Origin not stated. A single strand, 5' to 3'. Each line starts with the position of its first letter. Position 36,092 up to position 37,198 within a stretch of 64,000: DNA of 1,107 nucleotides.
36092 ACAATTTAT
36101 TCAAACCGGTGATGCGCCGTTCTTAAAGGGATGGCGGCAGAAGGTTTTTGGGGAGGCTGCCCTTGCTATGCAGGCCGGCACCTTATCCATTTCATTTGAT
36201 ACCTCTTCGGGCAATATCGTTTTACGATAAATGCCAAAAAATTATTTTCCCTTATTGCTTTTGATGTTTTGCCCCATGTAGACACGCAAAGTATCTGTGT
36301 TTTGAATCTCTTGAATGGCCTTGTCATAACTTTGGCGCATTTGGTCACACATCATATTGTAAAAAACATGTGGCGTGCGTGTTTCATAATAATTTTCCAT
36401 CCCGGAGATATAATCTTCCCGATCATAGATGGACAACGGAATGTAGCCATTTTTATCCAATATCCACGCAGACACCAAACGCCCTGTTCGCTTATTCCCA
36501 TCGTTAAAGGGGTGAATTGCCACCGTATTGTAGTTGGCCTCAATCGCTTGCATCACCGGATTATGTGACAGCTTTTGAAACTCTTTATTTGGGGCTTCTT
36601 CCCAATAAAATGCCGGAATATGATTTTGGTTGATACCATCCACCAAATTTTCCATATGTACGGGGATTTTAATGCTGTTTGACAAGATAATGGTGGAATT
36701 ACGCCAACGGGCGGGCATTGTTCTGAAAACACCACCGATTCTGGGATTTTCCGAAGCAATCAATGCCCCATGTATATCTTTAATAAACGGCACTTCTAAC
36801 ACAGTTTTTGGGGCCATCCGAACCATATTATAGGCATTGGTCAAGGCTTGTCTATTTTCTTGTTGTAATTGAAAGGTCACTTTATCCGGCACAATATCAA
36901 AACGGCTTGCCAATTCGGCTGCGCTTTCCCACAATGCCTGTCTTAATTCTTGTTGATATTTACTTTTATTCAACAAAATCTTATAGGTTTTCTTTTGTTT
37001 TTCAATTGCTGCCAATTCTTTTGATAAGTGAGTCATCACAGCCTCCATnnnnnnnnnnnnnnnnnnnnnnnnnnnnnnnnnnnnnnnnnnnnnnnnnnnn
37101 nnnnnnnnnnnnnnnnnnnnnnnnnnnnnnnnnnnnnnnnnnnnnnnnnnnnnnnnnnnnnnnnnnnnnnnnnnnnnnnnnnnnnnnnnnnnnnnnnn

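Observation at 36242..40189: Doc-type Fic protein encoded as a third gene of the dnaK-dnaJ chaperone operon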

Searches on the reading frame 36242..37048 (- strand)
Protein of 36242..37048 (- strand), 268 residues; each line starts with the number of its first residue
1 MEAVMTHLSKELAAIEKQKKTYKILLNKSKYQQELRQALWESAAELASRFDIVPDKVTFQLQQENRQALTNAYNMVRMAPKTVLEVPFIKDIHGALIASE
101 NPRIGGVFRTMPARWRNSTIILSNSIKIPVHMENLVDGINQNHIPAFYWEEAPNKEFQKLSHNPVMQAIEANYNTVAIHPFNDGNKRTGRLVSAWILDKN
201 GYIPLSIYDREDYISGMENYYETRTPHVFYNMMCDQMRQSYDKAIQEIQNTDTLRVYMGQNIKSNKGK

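Call 4: search_protein_families(library=ncbifam, proteins=[window:36242-37048:-], max_evalue=1)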
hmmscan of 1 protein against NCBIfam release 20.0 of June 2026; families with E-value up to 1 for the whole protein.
window:36242-37048:- (268 aa): 6 families
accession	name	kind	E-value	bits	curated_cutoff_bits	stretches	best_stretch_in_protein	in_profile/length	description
NF046030.1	ProtAdlyltaseSoFic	equivalog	1.1e-06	27.9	550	1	163-222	177-237/361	protein adenylyltransferase Fic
TIGR02613.1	mob_myst_B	hypoth_equivalog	1.1e-05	25.4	124.4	1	73-205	38-149/186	mobile mystery protein B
TIGR01550.1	DOC_P1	subfamily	3.5e-05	24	38.65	1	173-202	60-89/122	type II toxin-antitoxin system death-on-curing family toxin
NF041381.1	XopAC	subfamily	5.9e-05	21.9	450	1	163-209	377-423/451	XopAC/AvrAC family type III secretion system effector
NF046029.1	ProtAdlyltaseNmFic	equivalog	0.0019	18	230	1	144-219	63-139/177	protein adenylyltransferase Fic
NF005644.0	PRK07408.1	subfamily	0.059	13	261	1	42-93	170-223/258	RNA polymerase sigma factor SigF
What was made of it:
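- On Doc toxin (P1 Doc type, TIGR01550): 24.0 bits against a cutoff of 38.65; only residues 173-202 match (call 4).
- There is a weak TIGR01550 hit (call 4). The TIGR01550 score is below cutoff and covers only 30 residues (call 4).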

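Call 6: search_protein_families(library=pfam, proteins=[window:36242-37048:-], max_evalue=0.01)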
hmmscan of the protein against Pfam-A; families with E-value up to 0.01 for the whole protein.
window:36242-37048:- (268 aa): 1 family
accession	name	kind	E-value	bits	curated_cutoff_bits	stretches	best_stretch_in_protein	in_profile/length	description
PF02661.23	Fic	-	2.7e-13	51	24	1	86-197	4-93/93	Fic/DOC family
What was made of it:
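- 36242..37036 (-): fic coding sequence, 264 aa from the second ATG (the first in-frame ATG at 37048 would give 268 aa). Pfam Fic at 51 bits (call 6).
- On Fic/Fido superfamily (Pfam PF02661): 51 bits against a cutoff of 24, residues 86-197 (call 6).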

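Call 8: search_solved_structures(query=window:36242-37048:-, max_evalue=1, show_alignments=3)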
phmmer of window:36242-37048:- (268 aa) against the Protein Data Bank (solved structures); distinct sequences matched with E-value up to 1: 31.
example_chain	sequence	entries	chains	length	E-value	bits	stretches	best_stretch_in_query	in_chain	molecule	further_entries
9yz5_A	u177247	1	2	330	1.2e-06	31.7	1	158-220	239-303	Protein adenylyltransferase FICD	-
6i7h_A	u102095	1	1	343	1.2e-06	31.7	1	158-220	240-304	Adenosine monophosphate-protein transferase FICD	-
6i7g_A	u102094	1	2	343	1.2e-06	31.7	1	158-220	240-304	Adenosine monophosphate-protein transferase FICD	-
4u04_A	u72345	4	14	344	1.3e-06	31.7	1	158-220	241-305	Adenosine monophosphate-protein transferase FICD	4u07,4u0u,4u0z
6i7i_A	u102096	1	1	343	1.3e-06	31.6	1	158-220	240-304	Adenosine monophosphate-protein transferase FICD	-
4u0s_A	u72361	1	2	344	1.3e-06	31.6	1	158-220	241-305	Adenosine monophosphate-protein transferase FICD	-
6i7j_A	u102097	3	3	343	1.3e-06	31.6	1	158-220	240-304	Adenosine monophosphate-protein transferase FICD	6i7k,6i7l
6zmd_B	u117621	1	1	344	3.9e-06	30.1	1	158-213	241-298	Protein adenylyltransferase FICD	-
5jj7_A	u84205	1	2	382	1.3e-05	28.3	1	159-216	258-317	Adenosine monophosphate-protein transferase FICD homolog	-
5jj6_A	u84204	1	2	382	1.3e-05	28.3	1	159-216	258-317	Adenosine monophosphate-protein transferase FICD homolog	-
7b7z_A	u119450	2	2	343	3.2e-05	27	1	158-220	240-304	Protein adenylyltransferase FICD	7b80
4x2e_A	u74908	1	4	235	0.00022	24.3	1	84-219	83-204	Fic family protein putative filamentation induced by cAMP protein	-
3cuc_A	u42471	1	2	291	0.00022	24.3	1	154-213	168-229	Protein of unknown function with a Fic domain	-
4x2c_A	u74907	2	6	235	0.0003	23.8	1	164-219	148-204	Fic family protein putative filamentation induced by cAMP protein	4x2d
9tch_A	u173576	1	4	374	0.003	20.6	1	163-221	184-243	Protein adenylyltransferase SoFic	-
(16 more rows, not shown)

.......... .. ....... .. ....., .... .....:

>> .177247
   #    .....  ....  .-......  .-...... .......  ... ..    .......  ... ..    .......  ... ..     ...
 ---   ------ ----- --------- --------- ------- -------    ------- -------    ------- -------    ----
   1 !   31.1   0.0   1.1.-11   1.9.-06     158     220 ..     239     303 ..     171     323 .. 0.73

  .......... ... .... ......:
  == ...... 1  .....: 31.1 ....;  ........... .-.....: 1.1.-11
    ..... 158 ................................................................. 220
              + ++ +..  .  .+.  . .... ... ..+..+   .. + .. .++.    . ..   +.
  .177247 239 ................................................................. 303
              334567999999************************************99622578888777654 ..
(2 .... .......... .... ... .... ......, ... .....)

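Call 9: find_homologous_proteins(query=window:36242-37048:-, max_evalue=0.001)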
Query window:36242-37048:- (268 aa): 21 proteins with E <= 0.001 among 300 candidates.
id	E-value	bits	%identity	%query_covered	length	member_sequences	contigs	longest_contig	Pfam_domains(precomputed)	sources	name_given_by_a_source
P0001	6.4e-167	572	95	99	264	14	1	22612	PF02661.24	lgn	-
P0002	3.1e-102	360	61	96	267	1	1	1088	PF02661.24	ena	-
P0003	2.6e-99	350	60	96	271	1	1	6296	PF02661.24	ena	-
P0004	4.6e-96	339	59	99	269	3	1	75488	PF02661.24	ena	-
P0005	2.9e-90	320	60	91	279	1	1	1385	PF02661.24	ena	-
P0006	8.2e-90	319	55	97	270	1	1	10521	PF02661.24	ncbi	-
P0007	8.3e-90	319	55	95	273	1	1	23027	PF02661.24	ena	-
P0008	2.0e-89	318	57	94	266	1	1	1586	PF02661.24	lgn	-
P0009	2.1e-88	314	51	98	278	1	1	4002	PF02661.24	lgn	-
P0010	1.5e-87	312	51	98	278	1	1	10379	PF02661.24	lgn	-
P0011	1.5e-87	312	54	95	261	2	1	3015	PF02661.24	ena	-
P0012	2.5e-87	311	53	95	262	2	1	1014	PF02661.24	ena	-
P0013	2.8e-85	304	52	99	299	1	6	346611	PF02661.24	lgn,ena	-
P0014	6.6e-85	303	50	99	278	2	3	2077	PF02661.24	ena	-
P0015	1.6e-84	302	53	94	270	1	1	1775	PF02661.24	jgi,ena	-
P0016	3.3e-84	301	51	94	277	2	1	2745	PF02661.24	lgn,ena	-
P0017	1.1e-78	283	54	91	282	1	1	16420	PF02661.24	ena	-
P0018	6.1e-68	247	55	73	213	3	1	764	PF02661.24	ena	-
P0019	5.1e-66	241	44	97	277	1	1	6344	PF02661.24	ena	-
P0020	7.2e-64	234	56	72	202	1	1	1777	PF02661.24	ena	-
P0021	7.4e-63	231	47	91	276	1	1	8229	PF02661.24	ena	-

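Call 10: find_related_loci(query=window:36242-37048:-, collection=genome_contigs, flank=6000)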
Query window:36242-37048:- (268 aa) in genome_contigs; peptide patterns used: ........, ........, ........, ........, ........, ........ (x = any residue, [..] = any of these).
599 stretches matched a pattern (row limit reached: there are more); 158 encode a relative of the query (tblastn E <= 1e-3); the best 80 are kept; 80 distinct loci.
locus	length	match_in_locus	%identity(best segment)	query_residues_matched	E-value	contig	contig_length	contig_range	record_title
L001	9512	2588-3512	36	163-222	7e-8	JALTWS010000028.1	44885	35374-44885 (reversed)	MAG: Candidatus Azambacteria bacterium isolate S141_metabat1_scaf2bin.007 S141_NODE_443_length_44885_cov_7.447227, whole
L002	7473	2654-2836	39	159-217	2e-7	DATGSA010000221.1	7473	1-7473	MAG TPA_asm: Flavobacteriaceae bacterium isolate SMAG_U10465 k141_498450, whole genome shotgun sequence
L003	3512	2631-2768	50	177-220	3e-7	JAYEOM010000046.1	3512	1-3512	MAG: Campylobacterota bacterium isolate MAG029 MAG029_46, whole genome shotgun sequence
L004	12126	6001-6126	50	172-214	6e-7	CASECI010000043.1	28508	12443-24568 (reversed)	uncultured Alphaproteobacteria bacterium isolate CO.O44.metabat-bins.45 genome assembly, contig: CO.O44.metabat-bins.45.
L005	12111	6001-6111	46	164-200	1e-6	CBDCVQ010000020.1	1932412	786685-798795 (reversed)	MAG: Saprospiraceae bacterium isolate eba5ea45-799f-4d5b-8144-7921b82338cc genome assembly, contig: contig_20, whole gen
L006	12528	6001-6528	29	26-205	2e-6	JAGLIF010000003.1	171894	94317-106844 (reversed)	MAG: Candidatus Gracilibacteria bacterium isolate RS_2_30 ROV157_2.bin.30.fa_3, whole genome shotgun sequence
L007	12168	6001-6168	43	149-201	2e-6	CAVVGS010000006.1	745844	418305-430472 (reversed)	MAG: uncultured Verrucomicrobiae bacterium isolate MFD01689.bin.1.106 genome assembly, contig: contig_21472, whole genom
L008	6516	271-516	28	105-204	5e-7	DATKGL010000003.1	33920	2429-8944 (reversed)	MAG TPA_asm: Patescibacteria group bacterium isolate SMAG_U14550 k141_151842, whole genome shotgun sequence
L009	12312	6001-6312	25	101-207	3e-6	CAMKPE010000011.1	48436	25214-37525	MAG: uncultured Clostridium sp. isolate SRR12081297_bin.2_metaWRAP_v1.3_MAG genome assembly, contig: ERZ12289777.939, wh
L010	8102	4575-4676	53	167-200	4e-6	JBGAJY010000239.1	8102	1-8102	MAG: Saprospiraceae bacterium isolate MAG_MBR_H10.2 MBRH10-2_opera_contig_25301, whole genome shotgun sequence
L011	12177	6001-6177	38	136-202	4e-6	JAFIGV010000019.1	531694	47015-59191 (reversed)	MAG: Flavipsychrobacter sp. isolate HJP_bin8 k141_159550, whole genome shotgun sequence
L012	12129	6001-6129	47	158-200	5e-6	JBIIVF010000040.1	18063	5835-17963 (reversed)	MAG: Bacteroidia bacterium isolate ME2004-09-30_3300044641_group2_bin89 Rohwer_bin1016_scaffold_2291_c1, whole genome sh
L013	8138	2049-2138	60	173-202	4e-6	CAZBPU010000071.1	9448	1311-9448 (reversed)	MAG TPA_asm: uncultured Sulfurospirillum sp. isolate binchicken_co36_214 genome assembly, contig: NODE_5123_length_9448_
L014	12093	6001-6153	47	157-202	5e-6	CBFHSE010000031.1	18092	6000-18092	MAG: Rickettsiales bacterium isolate AGTU_67_bin_13_permissive genome assembly, contig: AGTU_67_bin_13_permissive_c31, w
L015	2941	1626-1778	43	157-202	5e-6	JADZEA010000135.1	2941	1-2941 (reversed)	MAG: bacterium isolate SJ803 c_000000578229, whole genome shotgun sequence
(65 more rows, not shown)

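Call 11: find_encoding_contigs(protein=P0004, flank=7000, max_places=2)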
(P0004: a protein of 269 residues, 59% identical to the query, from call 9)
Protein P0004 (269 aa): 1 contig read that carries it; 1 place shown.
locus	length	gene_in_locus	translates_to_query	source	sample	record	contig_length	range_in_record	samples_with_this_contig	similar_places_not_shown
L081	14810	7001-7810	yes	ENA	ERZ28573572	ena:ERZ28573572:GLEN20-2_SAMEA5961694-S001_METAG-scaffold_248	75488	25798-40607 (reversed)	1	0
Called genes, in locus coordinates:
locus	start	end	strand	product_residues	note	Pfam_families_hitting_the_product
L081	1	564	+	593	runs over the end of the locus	PF03193:RsgA_GTPase (faint), PF00005:ABC_tran, PF02463:SMC_N (faint)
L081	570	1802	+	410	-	PF07690:MFS_1, PF13000:Acatn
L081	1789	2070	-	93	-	PF04977:DivIC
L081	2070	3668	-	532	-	PF00990:GGDEF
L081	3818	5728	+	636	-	PF00012:HSP70, PF06723:MreB_Mbl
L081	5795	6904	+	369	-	PF00226:DnaJ, PF01556:DnaJ_C, PF00684:DnaJ_CXXCXGXG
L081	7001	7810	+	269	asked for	PF02661:Fic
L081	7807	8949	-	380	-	PF01612:DNA_pol_A_exo1, PF00570:HRDC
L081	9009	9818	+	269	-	PF01743:PolyA_pol, PF12627:PolyA_pol_RNAbd (weak)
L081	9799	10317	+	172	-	-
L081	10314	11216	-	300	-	PF00483:NTP_transferase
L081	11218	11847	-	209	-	PF02578:Cu-oxidase_4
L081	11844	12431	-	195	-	PF09835:DUF2062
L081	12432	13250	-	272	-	PF01790:LGT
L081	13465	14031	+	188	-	PF00990:GGDEF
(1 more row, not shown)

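Call 12: find_encoding_contigs(protein=P0013, flank=7000, max_places=2)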
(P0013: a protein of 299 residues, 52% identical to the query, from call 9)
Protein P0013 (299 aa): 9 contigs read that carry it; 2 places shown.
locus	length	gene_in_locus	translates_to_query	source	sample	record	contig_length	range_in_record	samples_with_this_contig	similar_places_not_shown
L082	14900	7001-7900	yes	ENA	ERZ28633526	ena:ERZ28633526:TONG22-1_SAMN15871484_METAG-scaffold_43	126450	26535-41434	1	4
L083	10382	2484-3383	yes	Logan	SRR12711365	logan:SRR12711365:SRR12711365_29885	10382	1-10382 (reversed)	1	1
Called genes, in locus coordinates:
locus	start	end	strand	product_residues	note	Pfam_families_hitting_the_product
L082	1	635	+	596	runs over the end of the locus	PF03193:RsgA_GTPase (faint), PF00005:ABC_tran, PF02463:SMC_N (faint), PF13304:AAA_21 (faint)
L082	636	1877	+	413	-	PF07690:MFS_1, PF13000:Acatn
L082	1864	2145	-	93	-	PF04977:DivIC (weak)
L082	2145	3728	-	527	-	PF00990:GGDEF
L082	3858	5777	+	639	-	PF00012:HSP70, PF06723:MreB_Mbl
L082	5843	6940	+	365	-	PF00226:DnaJ, PF01556:DnaJ_C, PF00684:DnaJ_CXXCXGXG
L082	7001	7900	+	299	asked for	PF02661:Fic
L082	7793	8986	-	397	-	PF01612:DNA_pol_A_exo1, PF00570:HRDC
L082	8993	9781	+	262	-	PF01743:PolyA_pol, PF12627:PolyA_pol_RNAbd (weak)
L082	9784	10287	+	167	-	-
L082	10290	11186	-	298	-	PF00483:NTP_transferase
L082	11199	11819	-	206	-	PF02578:Cu-oxidase_4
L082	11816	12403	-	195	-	PF09835:DUF2062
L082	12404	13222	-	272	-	PF01790:LGT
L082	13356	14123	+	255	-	-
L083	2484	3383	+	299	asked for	PF02661:Fic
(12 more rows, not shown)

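Call 13: find_encoding_contigs(protein=P0007, flank=7000, max_places=2)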
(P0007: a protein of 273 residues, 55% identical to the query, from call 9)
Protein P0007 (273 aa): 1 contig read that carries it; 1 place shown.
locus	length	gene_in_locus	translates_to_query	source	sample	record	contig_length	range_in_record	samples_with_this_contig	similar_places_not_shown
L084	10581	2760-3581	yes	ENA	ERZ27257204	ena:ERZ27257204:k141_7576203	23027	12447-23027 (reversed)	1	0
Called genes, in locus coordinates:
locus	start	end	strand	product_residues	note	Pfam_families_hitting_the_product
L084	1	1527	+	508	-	?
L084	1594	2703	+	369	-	PF00226:DnaJ, PF01556:DnaJ_C, PF00684:DnaJ_CXXCXGXG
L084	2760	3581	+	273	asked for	PF02661:Fic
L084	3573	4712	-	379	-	PF01612:DNA_pol_A_exo1, PF00570:HRDC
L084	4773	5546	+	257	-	PF01743:PolyA_pol, PF12627:PolyA_pol_RNAbd (weak)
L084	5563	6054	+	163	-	-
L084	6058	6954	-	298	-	PF00483:NTP_transferase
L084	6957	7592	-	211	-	PF02578:Cu-oxidase_4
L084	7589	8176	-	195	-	PF09835:DUF2062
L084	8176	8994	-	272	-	PF01790:LGT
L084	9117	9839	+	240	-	-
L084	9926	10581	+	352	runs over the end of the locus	PF00990:GGDEF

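Call 14: find_encoding_contigs(protein=P0019, flank=7000, max_places=2)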
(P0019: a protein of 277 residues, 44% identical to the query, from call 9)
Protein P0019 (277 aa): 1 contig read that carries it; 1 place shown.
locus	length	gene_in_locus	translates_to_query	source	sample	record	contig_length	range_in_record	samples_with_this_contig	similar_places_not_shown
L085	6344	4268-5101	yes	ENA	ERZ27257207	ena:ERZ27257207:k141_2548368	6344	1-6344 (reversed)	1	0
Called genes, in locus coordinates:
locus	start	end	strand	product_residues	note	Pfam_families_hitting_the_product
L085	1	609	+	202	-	?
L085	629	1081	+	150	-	-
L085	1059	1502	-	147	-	PF00583:Acetyltransf_1, PF13508:Acetyltransf_7, PF08445:FR47 (weak), PF13673:Acetyltransf_10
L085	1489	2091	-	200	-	PF00814:TsaD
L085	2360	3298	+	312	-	PF02536:mTERF (faint)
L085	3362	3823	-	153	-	PF00436:SSB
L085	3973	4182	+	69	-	-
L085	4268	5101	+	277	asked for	PF02661:Fic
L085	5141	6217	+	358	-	PF00528:BPD_transp_1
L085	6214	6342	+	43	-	?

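Call 15: find_encoding_contigs(protein=P0021, flank=7000, max_places=2)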
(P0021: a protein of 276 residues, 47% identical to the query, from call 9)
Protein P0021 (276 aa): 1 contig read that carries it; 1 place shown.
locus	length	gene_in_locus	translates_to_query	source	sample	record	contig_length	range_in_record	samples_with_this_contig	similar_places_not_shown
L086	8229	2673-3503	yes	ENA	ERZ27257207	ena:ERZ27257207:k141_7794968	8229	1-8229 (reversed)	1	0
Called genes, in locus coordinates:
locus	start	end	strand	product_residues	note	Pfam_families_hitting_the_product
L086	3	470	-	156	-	?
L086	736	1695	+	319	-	PF02536:mTERF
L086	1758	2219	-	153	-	PF00436:SSB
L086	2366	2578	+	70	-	-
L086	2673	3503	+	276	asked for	PF02661:Fic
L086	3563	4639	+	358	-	PF00528:BPD_transp_1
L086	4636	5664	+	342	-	PF00528:BPD_transp_1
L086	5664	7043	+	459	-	PF02463:SMC_N, PF13555:AAA_29 (faint), PF20703:nSTAND1 (faint), PF20720:nSTAND3 (faint), PF00005:ABC_tran, PF13191:AAA_16 (faint), PF02463:SMC_N, PF00005:ABC_tran, +4 more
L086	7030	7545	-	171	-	PF00430:ATP-synt_B (weak)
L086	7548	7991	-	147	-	PF00430:ATP-synt_B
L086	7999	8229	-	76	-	?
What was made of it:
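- Relatives encode mTERF-domain proteins (calls 14, 15).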

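Call 16: find_encoding_contigs(protein=P0006, flank=7000, max_places=2)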
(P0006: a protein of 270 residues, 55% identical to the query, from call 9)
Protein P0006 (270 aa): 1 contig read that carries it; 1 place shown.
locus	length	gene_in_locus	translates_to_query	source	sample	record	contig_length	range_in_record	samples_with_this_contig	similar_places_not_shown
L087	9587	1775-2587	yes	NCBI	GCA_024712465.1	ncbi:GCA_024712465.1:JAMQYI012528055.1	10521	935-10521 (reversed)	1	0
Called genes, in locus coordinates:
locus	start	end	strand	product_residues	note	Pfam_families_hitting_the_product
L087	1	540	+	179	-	?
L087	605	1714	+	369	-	PF00226:DnaJ, PF01556:DnaJ_C, PF00684:DnaJ_CXXCXGXG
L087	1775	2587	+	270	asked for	PF02661:Fic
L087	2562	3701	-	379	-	PF01612:DNA_pol_A_exo1, PF00570:HRDC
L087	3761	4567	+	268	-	PF01743:PolyA_pol, PF12627:PolyA_pol_RNAbd (faint)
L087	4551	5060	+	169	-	-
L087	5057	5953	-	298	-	PF00483:NTP_transferase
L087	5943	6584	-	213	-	PF02578:Cu-oxidase_4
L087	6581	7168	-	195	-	PF09835:DUF2062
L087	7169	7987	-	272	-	PF01790:LGT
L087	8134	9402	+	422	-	PF07498:Rho_N, PF07497:Rho_RNA_bind, PF00006:ATP-synt_ab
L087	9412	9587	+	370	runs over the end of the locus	?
